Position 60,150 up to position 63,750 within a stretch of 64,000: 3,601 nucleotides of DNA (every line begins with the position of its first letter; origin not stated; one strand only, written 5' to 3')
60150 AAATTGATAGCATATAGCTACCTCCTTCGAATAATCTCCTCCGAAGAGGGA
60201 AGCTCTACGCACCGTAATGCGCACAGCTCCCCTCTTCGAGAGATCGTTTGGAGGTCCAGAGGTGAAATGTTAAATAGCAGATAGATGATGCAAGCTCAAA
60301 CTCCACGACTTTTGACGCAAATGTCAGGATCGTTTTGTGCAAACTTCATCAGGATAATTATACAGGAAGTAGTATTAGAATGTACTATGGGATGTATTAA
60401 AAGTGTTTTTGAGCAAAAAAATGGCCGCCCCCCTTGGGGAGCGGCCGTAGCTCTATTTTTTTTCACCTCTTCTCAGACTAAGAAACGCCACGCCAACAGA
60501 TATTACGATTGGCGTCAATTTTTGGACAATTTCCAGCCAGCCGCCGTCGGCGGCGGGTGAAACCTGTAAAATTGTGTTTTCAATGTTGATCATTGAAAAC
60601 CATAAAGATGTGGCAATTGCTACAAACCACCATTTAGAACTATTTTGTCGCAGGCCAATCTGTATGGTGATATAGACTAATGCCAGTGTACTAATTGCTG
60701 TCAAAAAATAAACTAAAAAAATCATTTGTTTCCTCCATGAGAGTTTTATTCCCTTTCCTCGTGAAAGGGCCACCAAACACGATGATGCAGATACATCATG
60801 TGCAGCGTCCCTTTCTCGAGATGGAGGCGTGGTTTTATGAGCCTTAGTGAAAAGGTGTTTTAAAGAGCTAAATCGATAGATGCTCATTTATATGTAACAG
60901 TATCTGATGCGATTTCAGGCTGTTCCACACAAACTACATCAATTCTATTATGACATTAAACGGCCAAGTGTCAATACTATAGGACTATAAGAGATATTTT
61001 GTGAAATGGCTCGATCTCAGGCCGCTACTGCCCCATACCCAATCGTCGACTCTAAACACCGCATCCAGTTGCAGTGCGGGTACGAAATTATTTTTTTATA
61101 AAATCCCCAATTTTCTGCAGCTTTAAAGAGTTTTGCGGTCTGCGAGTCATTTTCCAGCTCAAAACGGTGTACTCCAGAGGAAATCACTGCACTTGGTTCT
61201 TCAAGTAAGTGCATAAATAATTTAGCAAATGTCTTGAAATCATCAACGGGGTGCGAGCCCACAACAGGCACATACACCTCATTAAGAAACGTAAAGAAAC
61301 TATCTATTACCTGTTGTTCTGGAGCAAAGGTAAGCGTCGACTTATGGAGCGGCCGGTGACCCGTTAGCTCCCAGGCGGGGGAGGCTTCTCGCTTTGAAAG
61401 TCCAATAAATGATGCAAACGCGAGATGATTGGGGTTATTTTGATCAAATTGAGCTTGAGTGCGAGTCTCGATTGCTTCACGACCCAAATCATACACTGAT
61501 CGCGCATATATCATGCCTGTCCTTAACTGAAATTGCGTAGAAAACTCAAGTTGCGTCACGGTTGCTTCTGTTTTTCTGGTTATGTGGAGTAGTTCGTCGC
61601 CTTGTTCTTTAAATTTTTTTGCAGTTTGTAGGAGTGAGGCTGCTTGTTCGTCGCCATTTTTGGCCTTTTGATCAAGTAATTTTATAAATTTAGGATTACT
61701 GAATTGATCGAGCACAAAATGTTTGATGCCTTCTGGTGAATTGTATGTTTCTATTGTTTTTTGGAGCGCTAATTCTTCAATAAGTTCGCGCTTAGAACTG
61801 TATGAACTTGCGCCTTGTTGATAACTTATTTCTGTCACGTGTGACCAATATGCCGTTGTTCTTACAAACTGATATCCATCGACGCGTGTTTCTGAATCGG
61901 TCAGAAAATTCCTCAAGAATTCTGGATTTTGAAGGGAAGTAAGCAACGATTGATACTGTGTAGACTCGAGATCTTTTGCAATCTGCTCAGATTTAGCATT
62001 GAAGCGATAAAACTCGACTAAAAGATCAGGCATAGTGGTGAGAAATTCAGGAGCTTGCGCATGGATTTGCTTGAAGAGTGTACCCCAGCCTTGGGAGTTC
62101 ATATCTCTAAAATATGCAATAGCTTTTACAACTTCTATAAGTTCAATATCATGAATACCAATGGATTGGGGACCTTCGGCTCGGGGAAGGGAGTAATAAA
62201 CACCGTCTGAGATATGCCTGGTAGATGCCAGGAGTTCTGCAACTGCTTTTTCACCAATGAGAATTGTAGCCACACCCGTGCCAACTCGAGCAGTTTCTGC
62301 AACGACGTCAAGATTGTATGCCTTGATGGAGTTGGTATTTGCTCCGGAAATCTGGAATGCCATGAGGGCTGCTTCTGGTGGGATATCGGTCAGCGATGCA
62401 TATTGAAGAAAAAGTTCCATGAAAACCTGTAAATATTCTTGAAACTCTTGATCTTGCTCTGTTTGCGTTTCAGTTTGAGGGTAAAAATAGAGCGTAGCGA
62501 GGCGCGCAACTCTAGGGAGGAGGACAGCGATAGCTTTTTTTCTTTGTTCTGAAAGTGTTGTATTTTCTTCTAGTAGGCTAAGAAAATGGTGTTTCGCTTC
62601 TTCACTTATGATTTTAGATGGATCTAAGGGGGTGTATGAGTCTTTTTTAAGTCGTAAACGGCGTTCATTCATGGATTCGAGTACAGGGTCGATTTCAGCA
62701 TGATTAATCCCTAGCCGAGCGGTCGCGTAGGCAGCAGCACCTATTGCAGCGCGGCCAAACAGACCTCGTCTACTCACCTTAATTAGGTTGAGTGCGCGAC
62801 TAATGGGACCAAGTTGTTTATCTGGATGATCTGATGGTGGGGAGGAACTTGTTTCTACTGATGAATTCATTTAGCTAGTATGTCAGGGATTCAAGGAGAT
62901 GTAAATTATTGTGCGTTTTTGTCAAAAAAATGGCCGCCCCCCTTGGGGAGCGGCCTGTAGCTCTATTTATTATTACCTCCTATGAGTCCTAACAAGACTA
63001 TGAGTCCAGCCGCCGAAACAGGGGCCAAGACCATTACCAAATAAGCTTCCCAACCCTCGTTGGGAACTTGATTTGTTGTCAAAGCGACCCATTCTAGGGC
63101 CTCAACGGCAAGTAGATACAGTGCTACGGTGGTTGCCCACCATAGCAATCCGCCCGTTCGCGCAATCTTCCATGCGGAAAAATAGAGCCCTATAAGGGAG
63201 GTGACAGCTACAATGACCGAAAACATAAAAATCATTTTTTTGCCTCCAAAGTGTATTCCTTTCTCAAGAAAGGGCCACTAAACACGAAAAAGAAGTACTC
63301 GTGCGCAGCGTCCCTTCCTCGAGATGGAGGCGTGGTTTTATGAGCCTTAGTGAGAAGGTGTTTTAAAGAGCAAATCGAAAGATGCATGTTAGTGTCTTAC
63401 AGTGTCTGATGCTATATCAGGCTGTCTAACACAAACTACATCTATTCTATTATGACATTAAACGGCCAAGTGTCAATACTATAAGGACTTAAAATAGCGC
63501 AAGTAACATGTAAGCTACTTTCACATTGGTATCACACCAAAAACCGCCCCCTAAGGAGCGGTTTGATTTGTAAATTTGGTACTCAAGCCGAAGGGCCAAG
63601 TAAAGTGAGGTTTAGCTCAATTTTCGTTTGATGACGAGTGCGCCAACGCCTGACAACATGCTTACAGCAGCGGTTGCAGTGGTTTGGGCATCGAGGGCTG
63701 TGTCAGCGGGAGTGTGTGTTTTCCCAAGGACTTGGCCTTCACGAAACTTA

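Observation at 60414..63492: The upstream leader is more conserved than the gene itself across a duplicated cassette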

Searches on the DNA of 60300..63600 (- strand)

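Call 7: search_rna_families(source=window, start=60300, end=63600, threshold=evalue, max_evalue=10, show_alignments=4)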
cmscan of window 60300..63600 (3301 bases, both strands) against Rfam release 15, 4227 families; matches with E-value up to 10: 5.
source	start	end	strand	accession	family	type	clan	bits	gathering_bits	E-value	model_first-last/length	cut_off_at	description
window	62930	62958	+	RF00502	TCV_Pr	Cis-reg;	-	20.6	40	0.95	1-34/34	no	Turnip crinkle virus (TCV) core promoter hairpin (Pr)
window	62832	62925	+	RF01426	snoR126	Gene; snRNA; snoRNA; CD-box;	-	18.9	39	5.6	1-101/101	no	small nucleolar RNA snoR126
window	63546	63564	-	RF01716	PhotoRC-I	Cis-reg;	-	17.1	45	0.4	26-44/44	no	PhotoRC-I RNA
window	62383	62454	+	RF02216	ZNFX1-AS1_2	Gene; lncRNA;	-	13.5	45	5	1-93/93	no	ZNFX1 antisense RNA 1 conserved region 2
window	63401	63460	+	RF01296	snoU85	Gene; snRNA; snoRNA; HACA-box;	CL00082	11.6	41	4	1-329/329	no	Small nucleolar RNA U85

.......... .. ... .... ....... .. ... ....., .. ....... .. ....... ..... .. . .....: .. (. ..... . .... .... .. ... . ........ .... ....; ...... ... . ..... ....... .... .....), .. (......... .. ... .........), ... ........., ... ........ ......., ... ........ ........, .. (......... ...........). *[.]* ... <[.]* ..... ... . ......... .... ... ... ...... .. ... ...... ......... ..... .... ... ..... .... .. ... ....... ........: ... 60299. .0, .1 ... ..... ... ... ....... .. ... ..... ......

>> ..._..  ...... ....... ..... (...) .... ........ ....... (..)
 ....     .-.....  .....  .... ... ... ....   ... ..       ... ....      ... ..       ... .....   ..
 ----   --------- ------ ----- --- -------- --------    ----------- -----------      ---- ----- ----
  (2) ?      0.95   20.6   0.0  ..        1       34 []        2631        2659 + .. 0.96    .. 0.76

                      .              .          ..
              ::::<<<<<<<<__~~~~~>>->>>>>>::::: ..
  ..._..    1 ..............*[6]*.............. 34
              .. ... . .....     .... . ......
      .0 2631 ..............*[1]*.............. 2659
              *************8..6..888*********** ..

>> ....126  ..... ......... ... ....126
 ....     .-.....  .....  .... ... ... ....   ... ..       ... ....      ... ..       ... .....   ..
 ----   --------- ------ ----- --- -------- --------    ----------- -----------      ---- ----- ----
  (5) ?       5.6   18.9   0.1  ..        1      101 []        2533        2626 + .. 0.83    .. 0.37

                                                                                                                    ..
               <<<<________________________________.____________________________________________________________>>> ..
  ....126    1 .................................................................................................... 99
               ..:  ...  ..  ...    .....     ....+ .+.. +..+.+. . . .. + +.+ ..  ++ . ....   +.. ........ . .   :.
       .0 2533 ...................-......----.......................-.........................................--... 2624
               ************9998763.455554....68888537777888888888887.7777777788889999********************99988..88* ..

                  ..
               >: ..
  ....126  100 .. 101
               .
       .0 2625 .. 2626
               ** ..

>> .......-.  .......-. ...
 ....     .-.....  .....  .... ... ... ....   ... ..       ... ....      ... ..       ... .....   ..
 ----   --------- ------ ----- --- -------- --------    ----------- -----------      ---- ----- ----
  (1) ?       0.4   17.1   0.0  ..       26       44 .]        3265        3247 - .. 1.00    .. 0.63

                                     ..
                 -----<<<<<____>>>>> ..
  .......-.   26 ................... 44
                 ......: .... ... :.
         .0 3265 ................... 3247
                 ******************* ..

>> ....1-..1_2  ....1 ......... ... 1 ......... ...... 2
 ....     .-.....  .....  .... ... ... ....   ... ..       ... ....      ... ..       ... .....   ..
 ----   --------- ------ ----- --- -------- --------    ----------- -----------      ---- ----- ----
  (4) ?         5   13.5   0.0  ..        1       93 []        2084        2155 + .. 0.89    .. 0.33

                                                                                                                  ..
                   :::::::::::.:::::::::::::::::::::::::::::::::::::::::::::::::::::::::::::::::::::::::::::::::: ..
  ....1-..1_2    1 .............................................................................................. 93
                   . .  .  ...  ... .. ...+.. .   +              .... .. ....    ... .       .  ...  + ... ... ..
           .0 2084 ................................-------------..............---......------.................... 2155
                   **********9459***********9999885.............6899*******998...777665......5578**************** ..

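Call 32: build_rna_model(alignment_id=A7)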
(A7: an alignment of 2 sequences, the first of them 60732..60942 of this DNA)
Model R1 built from alignment A7 (2 sequences, 211 columns); structure: RNAalifold consensus.
model positions 211; base pairs 54; branch points 2; effective number of sequences 0.96; information 0.59 bits per position. Calibrated on 0.2 Mb of random sequence (short: E-values are rough).
structure used (alignment columns):
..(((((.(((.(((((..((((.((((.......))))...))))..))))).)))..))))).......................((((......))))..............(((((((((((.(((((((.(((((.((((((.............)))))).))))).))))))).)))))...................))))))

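Call 33: search_with_rna_model(model_id=R1, source=window, filters=off, max_evalue=10, show_alignments=4, make_alignment=true)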
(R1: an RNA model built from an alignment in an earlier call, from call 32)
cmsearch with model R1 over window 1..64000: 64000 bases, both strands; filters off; matches with E-value up to 10: 22.
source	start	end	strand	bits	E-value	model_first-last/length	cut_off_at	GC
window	60732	60942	-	253.3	2.8e-64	1-211/211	no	0.43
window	63243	63444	-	238.5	1.9e-60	1-211/211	no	0.44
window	60169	60352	-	34.4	1.8e-07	1-211/211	no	0.47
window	60758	60820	+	28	8.3e-06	123-185/211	no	0.52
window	63262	63324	+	21.2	0.00049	122-186/211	no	0.51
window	63379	63504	+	13.4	0.053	1-211/211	no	0.36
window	60422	60515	+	9.2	0.63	1-211/211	no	0.53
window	22863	22987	+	8.3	1.1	1-211/211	no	0.41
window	57974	58029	-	7.9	1.4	124-184/211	no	0.59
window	60522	60669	+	7.6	1.6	1-211/211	no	0.44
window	917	943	-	7.3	1.9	141-167/211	no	0.59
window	27056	27183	-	7.1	2.2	1-211/211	no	0.38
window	33440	33584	-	6.8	2.7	1-211/211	no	0.33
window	59591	59617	-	6.4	3.4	20-46/211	no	0.44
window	60113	60254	+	6.2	3.9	1-211/211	no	0.49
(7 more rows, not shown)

Alignment A8: 22 matches aligned to the model, 346 columns, each read 5' to 3' on its own strand. Consensus structure (alignment columns), stored with it:
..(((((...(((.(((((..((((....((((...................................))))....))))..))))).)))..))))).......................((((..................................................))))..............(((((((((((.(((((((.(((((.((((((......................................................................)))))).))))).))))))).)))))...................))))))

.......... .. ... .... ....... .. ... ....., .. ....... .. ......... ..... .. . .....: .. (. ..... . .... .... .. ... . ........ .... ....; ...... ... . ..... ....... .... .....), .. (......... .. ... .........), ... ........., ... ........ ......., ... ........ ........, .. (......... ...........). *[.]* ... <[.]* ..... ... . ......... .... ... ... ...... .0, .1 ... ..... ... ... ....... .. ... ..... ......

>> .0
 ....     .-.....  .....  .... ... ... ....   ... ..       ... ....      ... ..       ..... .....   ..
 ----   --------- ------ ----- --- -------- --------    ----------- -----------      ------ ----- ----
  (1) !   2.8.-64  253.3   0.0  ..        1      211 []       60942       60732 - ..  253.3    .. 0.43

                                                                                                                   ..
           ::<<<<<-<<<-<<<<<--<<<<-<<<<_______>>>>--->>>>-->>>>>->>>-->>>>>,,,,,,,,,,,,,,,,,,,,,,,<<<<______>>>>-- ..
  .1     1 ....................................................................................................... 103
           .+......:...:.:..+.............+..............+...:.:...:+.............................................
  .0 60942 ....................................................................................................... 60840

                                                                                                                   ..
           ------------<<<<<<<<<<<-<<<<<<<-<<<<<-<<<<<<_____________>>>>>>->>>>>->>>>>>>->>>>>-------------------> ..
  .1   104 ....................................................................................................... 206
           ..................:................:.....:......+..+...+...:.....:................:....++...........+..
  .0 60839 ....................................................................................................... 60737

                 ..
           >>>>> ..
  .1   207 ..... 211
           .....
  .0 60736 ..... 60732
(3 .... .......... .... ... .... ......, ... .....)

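Call 57: search_with_rna_model(model_id=R1, sources=[L001, L002, L003, L004, L005, L006, L007], filters=off, max_evalue=1)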
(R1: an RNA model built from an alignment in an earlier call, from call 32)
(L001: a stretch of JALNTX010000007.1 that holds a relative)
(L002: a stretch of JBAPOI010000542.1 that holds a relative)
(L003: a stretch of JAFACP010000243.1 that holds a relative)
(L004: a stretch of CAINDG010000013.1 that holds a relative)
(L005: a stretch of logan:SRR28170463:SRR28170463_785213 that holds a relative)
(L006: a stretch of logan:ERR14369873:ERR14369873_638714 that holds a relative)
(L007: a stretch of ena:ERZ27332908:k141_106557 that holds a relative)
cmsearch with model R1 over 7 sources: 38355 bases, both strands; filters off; matches with E-value up to 1: 3.
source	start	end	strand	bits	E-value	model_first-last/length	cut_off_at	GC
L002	3367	3397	+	13.8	0.025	136-173/211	no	0.68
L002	7790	7842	+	9.7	0.28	128-181/211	no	0.55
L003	2271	2348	+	8.8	0.49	1-211/211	no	0.44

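Call 80: build_rna_model(alignment_id=A10)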
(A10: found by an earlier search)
Model R2 built from alignment A10 (3 sequences, 217 columns); structure: stored with the alignment.
model positions 205; base pairs 54; branch points 2; effective number of sequences 1.32; information 0.589 bits per position. Calibrated on 0.2 Mb of random sequence (short: E-values are rough).
structure used (alignment columns):
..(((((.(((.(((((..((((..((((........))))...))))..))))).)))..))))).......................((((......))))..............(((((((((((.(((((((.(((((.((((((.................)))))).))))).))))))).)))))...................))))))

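Call 81: search_with_rna_model(model_id=R2, source=window, filters=off, max_evalue=1)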
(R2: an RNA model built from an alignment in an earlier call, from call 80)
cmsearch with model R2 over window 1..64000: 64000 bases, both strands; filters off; matches with E-value up to 1: 8.
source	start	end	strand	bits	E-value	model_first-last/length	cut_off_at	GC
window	63243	63444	-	225.4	2.1e-48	1-205/205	no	0.44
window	60732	60942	-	217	1.5e-46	1-205/205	no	0.43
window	60169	60352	-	150.3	8.3e-32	1-205/205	no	0.47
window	63262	63324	+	21.5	0.0026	121-183/205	no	0.51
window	60758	60820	+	19.3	0.0078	122-182/205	no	0.52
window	63379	63519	+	12.8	0.21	1-205/205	no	0.35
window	60187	60254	+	11.2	0.47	117-203/205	no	0.59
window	57974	58029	-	10.1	0.86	123-181/205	no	0.59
